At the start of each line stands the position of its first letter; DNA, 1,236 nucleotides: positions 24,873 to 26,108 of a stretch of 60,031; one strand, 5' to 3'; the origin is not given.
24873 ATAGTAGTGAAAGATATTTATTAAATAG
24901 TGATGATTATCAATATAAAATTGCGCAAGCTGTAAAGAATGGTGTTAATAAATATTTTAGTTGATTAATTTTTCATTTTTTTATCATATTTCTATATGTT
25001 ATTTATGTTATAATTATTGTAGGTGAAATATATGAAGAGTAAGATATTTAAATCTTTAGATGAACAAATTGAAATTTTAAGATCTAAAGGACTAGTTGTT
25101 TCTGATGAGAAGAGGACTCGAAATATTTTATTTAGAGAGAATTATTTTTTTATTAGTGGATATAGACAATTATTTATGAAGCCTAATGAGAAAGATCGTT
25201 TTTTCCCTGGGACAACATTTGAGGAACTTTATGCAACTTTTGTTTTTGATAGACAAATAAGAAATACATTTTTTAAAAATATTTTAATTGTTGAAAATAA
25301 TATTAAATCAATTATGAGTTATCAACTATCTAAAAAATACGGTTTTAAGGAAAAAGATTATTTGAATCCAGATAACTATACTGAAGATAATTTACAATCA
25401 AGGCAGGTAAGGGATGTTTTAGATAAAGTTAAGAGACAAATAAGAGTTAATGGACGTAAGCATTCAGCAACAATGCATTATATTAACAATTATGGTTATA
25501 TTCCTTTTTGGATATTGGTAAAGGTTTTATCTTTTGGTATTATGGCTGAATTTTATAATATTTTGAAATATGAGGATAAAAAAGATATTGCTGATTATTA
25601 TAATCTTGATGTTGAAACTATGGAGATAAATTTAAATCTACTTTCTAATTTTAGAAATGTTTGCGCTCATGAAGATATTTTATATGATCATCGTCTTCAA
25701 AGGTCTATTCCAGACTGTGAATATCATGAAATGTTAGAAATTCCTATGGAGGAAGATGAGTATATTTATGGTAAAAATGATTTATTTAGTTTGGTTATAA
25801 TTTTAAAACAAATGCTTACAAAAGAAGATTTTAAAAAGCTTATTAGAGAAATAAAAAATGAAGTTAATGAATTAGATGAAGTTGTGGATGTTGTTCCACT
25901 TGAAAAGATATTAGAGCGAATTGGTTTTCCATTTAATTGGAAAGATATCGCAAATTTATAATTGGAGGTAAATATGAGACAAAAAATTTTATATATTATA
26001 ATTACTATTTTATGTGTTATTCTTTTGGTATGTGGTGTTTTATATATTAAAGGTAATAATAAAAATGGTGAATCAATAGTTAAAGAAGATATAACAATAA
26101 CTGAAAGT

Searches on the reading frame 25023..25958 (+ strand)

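Call 96: search_protein_families(library=pfam, proteins=[window:25023-25958:+], max_evalue=0.001)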
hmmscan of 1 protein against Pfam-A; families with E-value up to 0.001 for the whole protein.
window:25023-25958:+ (312 aa): 1 family
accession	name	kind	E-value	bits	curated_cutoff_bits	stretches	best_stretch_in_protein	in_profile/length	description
PF07751.16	Abi_2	-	8.6e-42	143.9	25.6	1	35-222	2-184/184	Abi-like protein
